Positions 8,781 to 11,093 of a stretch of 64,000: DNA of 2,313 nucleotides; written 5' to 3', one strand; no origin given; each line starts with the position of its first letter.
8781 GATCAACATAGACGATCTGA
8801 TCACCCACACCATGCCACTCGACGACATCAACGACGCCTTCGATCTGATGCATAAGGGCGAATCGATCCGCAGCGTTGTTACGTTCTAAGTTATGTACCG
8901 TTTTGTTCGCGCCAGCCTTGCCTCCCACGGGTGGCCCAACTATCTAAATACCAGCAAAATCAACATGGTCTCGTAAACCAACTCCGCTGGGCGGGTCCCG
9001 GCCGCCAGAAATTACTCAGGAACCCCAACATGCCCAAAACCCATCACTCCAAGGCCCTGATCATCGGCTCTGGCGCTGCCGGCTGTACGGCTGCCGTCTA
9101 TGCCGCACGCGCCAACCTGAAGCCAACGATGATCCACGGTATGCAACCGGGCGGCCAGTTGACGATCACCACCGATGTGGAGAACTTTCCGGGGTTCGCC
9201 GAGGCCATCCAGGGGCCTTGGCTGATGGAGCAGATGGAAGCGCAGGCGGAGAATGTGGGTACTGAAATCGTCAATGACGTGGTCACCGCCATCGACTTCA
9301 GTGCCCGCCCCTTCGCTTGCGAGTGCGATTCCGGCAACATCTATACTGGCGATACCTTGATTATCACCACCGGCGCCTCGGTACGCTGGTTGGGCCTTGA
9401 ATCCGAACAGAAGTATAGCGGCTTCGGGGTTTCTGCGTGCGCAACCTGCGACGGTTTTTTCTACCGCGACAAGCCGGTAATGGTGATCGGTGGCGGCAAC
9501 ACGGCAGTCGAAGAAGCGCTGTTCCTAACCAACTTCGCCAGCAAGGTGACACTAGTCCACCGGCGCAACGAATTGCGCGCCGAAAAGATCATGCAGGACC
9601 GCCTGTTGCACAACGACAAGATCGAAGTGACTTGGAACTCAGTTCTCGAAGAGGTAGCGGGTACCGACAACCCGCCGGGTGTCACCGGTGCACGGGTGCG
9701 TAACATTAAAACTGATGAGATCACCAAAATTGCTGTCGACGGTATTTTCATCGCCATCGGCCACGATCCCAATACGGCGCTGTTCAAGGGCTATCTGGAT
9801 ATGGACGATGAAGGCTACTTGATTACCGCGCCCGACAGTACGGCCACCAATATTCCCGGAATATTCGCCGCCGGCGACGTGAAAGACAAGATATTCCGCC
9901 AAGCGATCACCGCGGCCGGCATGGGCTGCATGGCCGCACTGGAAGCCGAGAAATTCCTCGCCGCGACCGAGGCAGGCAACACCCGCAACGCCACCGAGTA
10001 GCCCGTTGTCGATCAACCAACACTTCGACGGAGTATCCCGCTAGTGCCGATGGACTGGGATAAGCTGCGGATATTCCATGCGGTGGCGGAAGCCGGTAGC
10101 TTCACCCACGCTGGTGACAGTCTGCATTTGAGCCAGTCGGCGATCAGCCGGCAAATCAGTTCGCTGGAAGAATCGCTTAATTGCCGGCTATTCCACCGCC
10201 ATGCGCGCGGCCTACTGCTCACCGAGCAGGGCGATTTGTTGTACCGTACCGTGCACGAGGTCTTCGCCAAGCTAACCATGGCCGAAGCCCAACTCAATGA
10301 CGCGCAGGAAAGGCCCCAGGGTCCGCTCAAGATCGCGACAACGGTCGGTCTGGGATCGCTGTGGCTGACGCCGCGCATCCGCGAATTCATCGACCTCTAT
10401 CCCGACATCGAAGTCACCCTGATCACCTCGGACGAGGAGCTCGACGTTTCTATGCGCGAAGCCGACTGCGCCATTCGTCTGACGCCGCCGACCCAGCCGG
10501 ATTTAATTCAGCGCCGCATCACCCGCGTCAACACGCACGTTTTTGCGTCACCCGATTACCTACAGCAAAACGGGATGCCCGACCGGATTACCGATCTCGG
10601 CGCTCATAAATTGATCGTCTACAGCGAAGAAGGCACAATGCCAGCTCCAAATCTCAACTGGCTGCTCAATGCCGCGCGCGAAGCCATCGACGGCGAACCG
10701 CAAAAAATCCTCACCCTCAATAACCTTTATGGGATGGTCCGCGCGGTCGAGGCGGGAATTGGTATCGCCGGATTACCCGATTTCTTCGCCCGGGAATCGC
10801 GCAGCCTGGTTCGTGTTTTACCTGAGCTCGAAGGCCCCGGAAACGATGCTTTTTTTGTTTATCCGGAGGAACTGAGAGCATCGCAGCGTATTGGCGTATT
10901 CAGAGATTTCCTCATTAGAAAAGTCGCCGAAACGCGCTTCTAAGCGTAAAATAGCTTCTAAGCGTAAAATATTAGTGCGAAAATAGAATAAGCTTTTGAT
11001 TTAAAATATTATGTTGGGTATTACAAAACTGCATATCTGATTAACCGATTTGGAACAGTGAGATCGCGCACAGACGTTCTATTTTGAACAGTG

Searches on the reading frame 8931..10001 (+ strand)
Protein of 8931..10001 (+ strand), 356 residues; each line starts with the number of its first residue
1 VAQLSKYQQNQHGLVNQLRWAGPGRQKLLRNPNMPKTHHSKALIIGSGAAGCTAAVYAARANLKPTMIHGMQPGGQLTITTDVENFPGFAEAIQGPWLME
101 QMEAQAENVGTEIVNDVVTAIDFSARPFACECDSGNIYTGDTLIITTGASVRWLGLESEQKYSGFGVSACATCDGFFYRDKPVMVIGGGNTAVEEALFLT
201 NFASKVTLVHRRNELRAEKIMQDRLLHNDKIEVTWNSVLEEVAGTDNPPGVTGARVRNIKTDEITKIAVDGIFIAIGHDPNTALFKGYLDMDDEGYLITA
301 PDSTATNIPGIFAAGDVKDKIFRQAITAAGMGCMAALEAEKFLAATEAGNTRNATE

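Call 28: search_protein_families(library=pfam, max_evalue=1e-8, proteins=[window:8931-10001:+])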
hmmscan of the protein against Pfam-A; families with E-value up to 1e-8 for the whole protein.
window:8931-10001:+ (356 aa): 3 families
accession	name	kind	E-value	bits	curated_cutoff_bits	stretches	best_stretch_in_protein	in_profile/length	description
PF07992.20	Pyr_redox_2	-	1.9e-52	179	26.1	1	42-332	3-291/291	Pyridine nucleotide-disulphide oxidoreductase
PF00070.33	Pyr_redox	-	5.1e-20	72.2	22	1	183-247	2-71/82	Pyridine nucleotide-disulphide oxidoreductase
PF13738.12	Pyr_redox_3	-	1.4e-17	64.4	30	1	115-315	101-305/305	Pyridine nucleotide-disulphide oxidoreductase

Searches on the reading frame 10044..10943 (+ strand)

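Call 28: search_protein_families(library=pfam, max_evalue=1e-8, proteins=[window:10044-10943:+])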
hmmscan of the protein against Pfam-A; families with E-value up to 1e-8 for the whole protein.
window:10044-10943:+ (299 aa): 2 families
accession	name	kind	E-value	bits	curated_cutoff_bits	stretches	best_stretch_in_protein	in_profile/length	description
PF03466.25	LysR_substrate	-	6.9e-37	127.3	28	1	89-293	2-207/209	LysR substrate binding domain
PF00126.33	HTH_1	-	9.7e-24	83.5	26.6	1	5-63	1-59/60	Bacterial regulatory helix-turn-helix protein, lysR family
